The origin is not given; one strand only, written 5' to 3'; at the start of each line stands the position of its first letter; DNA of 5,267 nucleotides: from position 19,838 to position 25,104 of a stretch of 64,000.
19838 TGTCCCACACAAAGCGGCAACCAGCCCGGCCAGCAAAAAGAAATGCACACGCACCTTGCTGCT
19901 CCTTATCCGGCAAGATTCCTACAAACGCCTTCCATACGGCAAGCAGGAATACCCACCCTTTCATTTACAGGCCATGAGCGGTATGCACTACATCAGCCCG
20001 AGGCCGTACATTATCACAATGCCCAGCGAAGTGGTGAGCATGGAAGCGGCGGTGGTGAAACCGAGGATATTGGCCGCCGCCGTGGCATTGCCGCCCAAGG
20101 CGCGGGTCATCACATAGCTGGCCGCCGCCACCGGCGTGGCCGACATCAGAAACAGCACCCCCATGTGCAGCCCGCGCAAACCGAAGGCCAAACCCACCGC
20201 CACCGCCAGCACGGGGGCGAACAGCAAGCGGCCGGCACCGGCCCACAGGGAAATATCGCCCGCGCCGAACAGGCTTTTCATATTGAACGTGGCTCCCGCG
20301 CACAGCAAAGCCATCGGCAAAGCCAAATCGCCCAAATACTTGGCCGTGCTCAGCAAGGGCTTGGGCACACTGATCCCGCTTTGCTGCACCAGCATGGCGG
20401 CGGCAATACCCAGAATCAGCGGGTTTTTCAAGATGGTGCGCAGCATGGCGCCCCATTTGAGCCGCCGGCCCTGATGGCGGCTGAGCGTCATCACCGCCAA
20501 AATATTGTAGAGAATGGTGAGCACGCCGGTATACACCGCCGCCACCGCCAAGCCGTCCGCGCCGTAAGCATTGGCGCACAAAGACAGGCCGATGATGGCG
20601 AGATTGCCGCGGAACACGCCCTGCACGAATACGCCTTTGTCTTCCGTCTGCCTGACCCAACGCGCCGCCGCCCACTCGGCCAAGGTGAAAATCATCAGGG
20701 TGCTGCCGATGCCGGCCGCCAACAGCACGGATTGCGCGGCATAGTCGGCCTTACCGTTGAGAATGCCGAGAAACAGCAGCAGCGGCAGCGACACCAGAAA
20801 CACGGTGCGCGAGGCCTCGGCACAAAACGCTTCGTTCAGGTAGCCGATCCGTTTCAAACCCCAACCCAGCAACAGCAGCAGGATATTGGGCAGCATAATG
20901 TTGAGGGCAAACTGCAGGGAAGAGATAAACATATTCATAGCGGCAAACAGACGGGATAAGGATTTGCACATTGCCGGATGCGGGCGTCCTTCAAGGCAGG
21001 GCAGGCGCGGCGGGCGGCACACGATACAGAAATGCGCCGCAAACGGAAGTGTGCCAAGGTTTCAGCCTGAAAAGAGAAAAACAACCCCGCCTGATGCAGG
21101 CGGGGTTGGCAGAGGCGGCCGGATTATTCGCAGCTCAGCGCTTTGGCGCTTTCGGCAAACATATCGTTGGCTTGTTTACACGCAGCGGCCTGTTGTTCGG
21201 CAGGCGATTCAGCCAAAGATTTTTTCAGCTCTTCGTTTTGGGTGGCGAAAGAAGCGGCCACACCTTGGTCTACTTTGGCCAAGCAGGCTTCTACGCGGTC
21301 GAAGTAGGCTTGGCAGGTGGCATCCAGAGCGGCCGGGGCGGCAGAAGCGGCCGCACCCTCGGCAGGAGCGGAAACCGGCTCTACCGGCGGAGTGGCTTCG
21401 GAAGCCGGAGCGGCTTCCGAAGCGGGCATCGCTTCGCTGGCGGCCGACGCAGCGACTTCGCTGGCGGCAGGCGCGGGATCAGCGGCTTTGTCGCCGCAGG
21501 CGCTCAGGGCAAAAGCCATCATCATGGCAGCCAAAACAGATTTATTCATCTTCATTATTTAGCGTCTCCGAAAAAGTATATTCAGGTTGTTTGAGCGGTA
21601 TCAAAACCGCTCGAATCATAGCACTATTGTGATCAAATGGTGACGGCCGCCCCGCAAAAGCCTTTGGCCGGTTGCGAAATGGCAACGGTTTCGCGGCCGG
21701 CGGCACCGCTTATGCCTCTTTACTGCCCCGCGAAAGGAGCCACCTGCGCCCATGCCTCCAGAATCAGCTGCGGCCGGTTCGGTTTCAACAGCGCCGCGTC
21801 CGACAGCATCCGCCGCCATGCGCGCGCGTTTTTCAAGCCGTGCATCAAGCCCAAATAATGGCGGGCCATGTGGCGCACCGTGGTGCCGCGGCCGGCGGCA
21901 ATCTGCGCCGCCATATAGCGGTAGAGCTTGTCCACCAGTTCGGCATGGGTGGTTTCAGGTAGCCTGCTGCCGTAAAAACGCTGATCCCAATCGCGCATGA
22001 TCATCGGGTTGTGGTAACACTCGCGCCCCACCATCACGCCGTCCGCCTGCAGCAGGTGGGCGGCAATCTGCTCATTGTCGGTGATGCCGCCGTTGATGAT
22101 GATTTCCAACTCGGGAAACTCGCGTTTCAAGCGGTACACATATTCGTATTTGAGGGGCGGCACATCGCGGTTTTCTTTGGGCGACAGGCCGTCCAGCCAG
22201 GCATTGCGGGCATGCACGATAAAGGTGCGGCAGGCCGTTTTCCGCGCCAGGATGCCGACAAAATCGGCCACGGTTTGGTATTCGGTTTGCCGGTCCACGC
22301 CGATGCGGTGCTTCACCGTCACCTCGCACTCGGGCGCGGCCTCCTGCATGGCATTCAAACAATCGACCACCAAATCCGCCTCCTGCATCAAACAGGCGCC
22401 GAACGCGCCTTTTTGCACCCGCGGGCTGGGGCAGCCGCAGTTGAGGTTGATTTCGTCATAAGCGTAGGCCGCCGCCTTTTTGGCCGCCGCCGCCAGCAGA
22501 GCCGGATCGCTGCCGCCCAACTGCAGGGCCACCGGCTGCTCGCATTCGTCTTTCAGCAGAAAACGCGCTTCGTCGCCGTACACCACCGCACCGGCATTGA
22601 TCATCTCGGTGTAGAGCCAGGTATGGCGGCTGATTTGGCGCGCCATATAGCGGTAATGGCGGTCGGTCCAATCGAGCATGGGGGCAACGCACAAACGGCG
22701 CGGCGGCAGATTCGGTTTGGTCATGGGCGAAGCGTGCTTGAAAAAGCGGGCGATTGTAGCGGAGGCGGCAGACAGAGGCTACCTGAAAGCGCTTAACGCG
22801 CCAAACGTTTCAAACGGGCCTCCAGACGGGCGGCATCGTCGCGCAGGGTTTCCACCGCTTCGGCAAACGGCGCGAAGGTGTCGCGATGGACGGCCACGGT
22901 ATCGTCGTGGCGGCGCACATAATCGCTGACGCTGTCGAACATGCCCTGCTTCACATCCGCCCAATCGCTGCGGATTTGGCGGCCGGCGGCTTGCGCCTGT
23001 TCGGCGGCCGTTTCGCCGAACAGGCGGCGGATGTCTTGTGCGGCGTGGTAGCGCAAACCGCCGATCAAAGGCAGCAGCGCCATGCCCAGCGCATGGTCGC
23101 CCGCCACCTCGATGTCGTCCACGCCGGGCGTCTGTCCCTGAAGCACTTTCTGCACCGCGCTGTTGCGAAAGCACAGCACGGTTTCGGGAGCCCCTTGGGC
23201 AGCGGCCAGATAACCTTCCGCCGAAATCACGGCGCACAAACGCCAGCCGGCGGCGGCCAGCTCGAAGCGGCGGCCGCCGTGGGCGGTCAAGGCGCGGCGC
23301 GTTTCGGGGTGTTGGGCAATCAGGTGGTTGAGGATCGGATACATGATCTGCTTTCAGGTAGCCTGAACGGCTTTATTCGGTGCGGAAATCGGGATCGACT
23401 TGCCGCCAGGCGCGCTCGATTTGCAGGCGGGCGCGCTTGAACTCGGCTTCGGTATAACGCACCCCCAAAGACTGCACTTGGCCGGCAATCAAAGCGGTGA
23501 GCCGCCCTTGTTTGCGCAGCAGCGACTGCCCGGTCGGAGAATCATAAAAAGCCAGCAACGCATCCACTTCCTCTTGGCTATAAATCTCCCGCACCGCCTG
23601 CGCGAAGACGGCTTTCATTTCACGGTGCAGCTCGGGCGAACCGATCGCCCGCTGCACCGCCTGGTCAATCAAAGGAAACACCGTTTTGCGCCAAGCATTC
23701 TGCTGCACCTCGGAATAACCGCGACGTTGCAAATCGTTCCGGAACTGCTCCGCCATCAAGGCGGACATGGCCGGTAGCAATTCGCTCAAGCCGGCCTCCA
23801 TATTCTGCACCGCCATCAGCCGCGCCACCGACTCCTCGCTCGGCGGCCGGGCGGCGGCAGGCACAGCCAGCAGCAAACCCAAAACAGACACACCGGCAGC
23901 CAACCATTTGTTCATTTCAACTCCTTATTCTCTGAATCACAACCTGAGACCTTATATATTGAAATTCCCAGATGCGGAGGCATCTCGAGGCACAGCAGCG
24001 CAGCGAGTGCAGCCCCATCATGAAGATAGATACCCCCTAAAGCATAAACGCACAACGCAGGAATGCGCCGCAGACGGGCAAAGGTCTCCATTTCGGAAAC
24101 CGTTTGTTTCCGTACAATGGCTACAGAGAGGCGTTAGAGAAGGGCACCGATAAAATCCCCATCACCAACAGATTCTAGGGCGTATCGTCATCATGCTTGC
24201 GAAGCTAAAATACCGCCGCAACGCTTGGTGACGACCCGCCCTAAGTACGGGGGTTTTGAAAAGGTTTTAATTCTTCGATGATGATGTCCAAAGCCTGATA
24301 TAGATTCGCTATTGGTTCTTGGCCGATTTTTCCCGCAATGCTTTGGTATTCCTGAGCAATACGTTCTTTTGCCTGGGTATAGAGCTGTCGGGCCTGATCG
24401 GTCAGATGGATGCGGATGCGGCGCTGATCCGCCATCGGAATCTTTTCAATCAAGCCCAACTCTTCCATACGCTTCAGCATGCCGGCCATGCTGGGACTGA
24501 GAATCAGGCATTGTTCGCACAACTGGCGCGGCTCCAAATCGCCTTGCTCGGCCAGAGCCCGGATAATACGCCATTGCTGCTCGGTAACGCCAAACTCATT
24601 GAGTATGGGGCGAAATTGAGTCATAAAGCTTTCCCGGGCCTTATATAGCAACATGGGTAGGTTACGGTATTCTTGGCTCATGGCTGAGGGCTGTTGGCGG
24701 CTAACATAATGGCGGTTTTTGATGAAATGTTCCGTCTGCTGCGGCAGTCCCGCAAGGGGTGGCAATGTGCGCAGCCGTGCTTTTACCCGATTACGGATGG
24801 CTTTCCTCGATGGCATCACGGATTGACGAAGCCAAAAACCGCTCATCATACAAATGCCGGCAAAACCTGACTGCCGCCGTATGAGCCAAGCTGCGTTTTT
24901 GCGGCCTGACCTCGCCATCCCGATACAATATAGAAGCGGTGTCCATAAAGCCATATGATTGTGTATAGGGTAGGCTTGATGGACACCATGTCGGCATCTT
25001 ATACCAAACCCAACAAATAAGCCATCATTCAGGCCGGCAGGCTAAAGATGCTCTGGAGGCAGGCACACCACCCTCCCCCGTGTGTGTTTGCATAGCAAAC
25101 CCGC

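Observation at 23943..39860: About 16-kb homoprotocatechuate (3,4-dihydroxyphenylacetate) catabolic island bounded and punctuated by MITE-like repeats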

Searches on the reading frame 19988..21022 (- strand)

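Call 15: search_protein_families(library=pfam, proteins=[window:19988-21022:-])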
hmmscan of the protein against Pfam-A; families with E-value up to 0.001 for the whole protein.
window:19988-21022:- (344 aa): 1 family
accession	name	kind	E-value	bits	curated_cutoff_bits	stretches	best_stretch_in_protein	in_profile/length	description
PF03547.23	Mem_trans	-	7.4e-19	68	25.7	1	42-333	5-341/343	Membrane transport protein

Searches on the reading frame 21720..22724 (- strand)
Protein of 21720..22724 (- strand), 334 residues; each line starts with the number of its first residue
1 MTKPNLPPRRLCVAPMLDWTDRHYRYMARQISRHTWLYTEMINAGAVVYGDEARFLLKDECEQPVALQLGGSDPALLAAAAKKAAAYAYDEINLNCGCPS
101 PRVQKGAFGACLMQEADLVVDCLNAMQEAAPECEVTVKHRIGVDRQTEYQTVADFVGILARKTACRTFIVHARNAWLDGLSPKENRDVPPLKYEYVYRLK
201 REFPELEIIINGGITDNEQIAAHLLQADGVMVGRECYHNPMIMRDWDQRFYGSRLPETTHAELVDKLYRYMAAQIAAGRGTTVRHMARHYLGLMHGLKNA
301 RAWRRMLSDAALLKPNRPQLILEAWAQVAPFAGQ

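Call 15: search_protein_families(library=pfam, proteins=[window:21720-22724:-])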
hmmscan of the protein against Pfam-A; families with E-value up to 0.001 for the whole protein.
window:21720-22724:- (334 aa): 1 family
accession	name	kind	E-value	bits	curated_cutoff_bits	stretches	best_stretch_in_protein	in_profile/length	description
PF01207.24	Dus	-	1.4e-77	261.3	20.4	1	13-312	2-294/311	Dihydrouridine synthase (Dus)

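Call 17: find_related_loci(query=window:21720-22724:-, collection=genome_contigs, flank=10000)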
Query window:21720-22724:- (334 aa) in genome_contigs; peptide patterns used: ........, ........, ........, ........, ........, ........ (x = any residue, [..] = any of these).
134 stretches matched a pattern; 39 encode a relative of the query (tblastn E <= 1e-3); 39 distinct loci.
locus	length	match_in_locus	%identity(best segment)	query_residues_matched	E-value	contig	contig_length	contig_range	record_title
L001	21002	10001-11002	96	1-334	0e+0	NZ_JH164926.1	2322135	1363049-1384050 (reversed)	Neisseria shayeganii 871 SCAFFOLD1, whole genome shotgun sequence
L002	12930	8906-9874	81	6-328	2e-177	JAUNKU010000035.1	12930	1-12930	MAG: Neisseria sp. isolate S30M_Sa_57 NODE_2520_length_12930_cov_11.818874, whole genome shotgun sequence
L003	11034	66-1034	82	6-328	5e-176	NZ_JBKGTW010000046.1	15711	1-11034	Neisseria sp. WLZKY-1 WLZKY_1.contig00046, whole genome shotgun sequence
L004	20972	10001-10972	75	5-328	1e-174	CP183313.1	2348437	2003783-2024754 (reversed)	Neisseriaceae bacterium B1 chromosome, complete genome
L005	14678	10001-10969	79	7-329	2e-172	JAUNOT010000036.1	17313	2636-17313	MAG: Conchiformibius sp. isolate S35M_Sa_14 NODE_249_length_17313_cov_25.980299, whole genome shotgun sequence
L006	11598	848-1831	78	1-328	1e-172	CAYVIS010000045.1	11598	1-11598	MAG TPA_asm: uncultured Neisseria sp. isolate binchicken_co35_246 genome assembly, contig: NODE_4363_length_11598_cov_20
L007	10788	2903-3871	75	6-328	2e-172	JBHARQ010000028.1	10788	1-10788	MAG: Simonsiella sp. isolate D-31_MAG_22 D-31__13771, whole genome shotgun sequence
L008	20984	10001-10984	78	1-328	3e-172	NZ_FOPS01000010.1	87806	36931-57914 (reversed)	Neisseria elongata subsp. elongata strain ATCC 25295, whole genome shotgun sequence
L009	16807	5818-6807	78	5-334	3e-172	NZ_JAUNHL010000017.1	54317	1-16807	MAG: Neisseria sp. isolate S28M_Sa_33 NODE_171_length_54317_cov_32.929767, whole genome shotgun sequence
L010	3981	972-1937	75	7-328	4e-177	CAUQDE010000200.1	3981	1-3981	MAG TPA_asm: uncultured Kingella sp. isolate ERR9968941_bin.36_MetaWRAP_v1.3_MAG genome assembly, contig: ERZ21616077.85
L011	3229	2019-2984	75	7-328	2e-179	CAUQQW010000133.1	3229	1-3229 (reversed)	MAG TPA_asm: uncultured Kingella sp. isolate ERR9968832_bin.30_MetaWRAP_v1.3_MAG genome assembly, contig: ERZ21615669.10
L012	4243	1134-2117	72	2-328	2e-175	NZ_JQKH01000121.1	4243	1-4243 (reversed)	Alysiella crassa DSM 2578 Q338DRAFT_scaffold00119.119_C, whole genome shotgun sequence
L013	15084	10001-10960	74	9-328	2e-169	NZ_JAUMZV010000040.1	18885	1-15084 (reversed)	MAG: Kingella sp. (in: b-proteobacteria) isolate S18M_Sa_18 NODE_408_length_18885_cov_103.062878, whole genome shotgun s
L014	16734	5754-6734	76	1-328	3e-169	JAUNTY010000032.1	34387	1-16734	MAG: Neisseria sp. isolate S5R_Sa_39 NODE_479_length_34387_cov_106.506641, whole genome shotgun sequence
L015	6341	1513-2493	73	1-328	3e-170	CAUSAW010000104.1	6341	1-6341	MAG TPA_asm: uncultured Kingella sp. isolate ERR9969250_bin.25_MetaWRAP_v1.3_MAG genome assembly, contig: ERZ21616172.36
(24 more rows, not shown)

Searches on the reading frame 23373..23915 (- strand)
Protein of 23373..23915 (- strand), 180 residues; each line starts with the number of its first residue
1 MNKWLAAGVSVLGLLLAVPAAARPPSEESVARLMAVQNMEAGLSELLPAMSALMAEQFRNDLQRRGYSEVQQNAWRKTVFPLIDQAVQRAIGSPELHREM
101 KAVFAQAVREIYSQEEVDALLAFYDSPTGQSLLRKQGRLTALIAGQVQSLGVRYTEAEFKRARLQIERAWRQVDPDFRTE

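Call 12: find_encoding_contigs(protein=window:23373-23915:-, flank=10000, max_places=10)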
Protein window:23373-23915:- (180 aa): no gene with exactly this product is on record in the collection.
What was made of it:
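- Tried and rejected: An exact-sequence look-up of the DUF2059 protein found nothing (call 12).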

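Call 15: search_protein_families(library=pfam, proteins=[window:23373-23915:-])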
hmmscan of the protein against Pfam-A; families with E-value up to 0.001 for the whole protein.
window:23373-23915:- (180 aa): 1 family
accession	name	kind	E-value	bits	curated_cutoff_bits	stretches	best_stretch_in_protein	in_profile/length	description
PF09832.14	DUF2059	-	2.8e-10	40.5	23.6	1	99-151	2-54/60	Uncharacterized protein conserved in bacteria (DUF2059)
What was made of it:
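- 23373..23915 (-): Left flank gene, DUF2059 protein. The recombination breakpoint of strain 871 lies in its 5' end (about 23826). Pfam PF09832 (call 15).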

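Call 32: find_homologous_proteins(query=window:23373-23915:-, max_evalue=0.00001)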
Query window:23373-23915:- (180 aa): 4 proteins with E <= 0.00001 among 1008 candidates.
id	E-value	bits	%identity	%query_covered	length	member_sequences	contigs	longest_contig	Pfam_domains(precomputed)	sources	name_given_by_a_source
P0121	1.1e-108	378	100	100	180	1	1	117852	PF09832.15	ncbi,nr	ncbi:MAG: DUF2059 domain-containing protein [Eikenella sp.]|nr:DUF2059 domain-containing protein [Ei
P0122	2.8e-80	286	78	98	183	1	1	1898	PF09832.15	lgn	-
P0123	1.9e-75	270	73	100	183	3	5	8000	PF09832.15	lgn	-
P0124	4.0e-75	269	73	100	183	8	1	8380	PF09832.15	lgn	-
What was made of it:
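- Tried and rejected: The homology search worked instead (call 32).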

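Call 33: find_encoding_contigs(protein=P0123, flank=10000, max_places=6)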
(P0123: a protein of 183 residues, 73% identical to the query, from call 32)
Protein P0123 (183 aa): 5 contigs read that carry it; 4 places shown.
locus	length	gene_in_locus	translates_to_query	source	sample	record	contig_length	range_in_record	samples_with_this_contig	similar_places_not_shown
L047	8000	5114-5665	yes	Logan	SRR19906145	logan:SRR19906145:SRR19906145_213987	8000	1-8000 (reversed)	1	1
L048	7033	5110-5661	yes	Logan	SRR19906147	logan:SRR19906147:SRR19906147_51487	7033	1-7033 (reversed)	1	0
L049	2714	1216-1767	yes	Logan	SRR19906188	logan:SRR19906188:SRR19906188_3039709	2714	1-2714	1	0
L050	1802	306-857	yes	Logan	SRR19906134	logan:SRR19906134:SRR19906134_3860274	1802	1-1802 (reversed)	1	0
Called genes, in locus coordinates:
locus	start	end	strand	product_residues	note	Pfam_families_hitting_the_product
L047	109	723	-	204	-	PF02798:GST_N, PF13417:GST_N_3, PF13409:GST_N_2, PF00043:GST_C, PF13410:GST_C_2 (weak)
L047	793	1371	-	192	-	PF01965:DJ-1_PfpI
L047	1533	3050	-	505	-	PF03321:GH3, PF23571:GH3_M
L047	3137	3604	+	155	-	PF28469:DUF8410 (weak)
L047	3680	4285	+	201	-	PF18306:LDcluster4, PF03641:Lysine_decarbox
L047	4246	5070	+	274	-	-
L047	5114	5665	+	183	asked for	PF09832:DUF2059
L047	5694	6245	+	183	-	-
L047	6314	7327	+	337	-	PF01207:Dus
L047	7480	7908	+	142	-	PF17274:DUF5339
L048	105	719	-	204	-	PF02798:GST_N, PF13417:GST_N_3, PF13409:GST_N_2, PF00043:GST_C, PF13410:GST_C_2 (weak)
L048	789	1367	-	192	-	PF01965:DJ-1_PfpI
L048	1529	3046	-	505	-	PF03321:GH3, PF23571:GH3_M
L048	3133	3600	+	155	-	PF28469:DUF8410 (weak)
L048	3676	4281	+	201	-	PF18306:LDcluster4, PF03641:Lysine_decarbox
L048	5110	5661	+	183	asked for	PF09832:DUF2059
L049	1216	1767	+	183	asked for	PF09832:DUF2059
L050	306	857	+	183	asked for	PF09832:DUF2059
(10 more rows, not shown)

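Call 34: find_encoding_contigs(protein=P0124, flank=10000, max_places=6)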
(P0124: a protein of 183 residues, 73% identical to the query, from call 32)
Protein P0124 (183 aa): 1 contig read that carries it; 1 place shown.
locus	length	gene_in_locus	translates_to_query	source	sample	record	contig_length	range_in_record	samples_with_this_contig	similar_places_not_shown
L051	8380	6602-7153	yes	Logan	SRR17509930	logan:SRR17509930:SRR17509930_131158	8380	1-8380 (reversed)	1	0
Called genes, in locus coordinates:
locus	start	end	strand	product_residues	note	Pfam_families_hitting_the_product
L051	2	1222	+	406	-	?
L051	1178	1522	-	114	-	-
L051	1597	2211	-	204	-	PF02798:GST_N, PF13417:GST_N_3, PF13409:GST_N_2, PF00043:GST_C (weak), PF13410:GST_C_2 (weak)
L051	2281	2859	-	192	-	PF01965:DJ-1_PfpI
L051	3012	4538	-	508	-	PF03321:GH3, PF23571:GH3_M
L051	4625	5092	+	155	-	PF28469:DUF8410 (weak)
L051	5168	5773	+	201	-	PF18306:LDcluster4, PF03641:Lysine_decarbox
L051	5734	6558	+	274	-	-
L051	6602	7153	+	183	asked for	PF09832:DUF2059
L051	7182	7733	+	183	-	-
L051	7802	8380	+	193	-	?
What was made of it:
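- Empty-site alleles L047-L051 read GST, DJ-1, GH3, DUF8410, LOG, a 274-aa gene, a 44-bp gap, DUF2059, a 183-aa gene, Dus (calls 33, 34).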

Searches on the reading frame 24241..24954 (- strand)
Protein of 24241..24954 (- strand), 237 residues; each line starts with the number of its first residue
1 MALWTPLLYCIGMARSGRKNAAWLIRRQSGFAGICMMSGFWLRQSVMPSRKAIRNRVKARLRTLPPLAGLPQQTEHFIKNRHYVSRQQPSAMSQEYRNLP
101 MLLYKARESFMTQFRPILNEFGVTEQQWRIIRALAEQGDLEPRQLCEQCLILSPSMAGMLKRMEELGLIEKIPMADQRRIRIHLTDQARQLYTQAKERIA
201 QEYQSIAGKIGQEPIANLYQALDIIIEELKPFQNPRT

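Call 3: search_protein_families(library=ncbifam, proteins=[window:24241-24954:-])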
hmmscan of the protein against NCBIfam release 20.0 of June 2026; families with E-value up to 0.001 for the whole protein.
window:24241-24954:- (237 aa): 7 families
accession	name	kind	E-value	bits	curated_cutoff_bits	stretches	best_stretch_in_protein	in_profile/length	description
TIGR02337.1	HpaR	equivalog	4.6e-41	139.7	121.2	1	98-223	1-127/130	homoprotocatechuate degradation operon regulator HpaR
NF052638.1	TransRegOhrRVib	equivalog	2.7e-10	40.1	200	1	102-202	14-114/141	transcriptional regulator OhrR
TIGR04472.1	reg_rSAM_mob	hypoth_equivalog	3.4e-08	33.6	240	1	126-230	32-137/141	radical SAM mobile pair system MarR family transcriptional regulator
NF041230.1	BagL_FevM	exception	1.5e-07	31.5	230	1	97-223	14-139/145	MarR family transcriptional regulator BagL/FevM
NF002926.0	PRK03573.1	equivalog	9.3e-07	28.9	120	1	143-225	50-133/144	transcriptional regulator SlyA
NF053777.1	Saro0803TransReg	equivalog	1.6e-05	24.6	200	1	106-225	18-138/140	Saro_0803 family transcriptional regulator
NF052438.1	TransRegRv0880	equivalog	0.00012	21.9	220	1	119-225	28-135/143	Rv0880 family HTH-type transcriptional regulator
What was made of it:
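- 24241..24816 (-): hpaR, MarR-family regulator. TIGR02337, 139.7 bits, above the cut-off (call 3).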
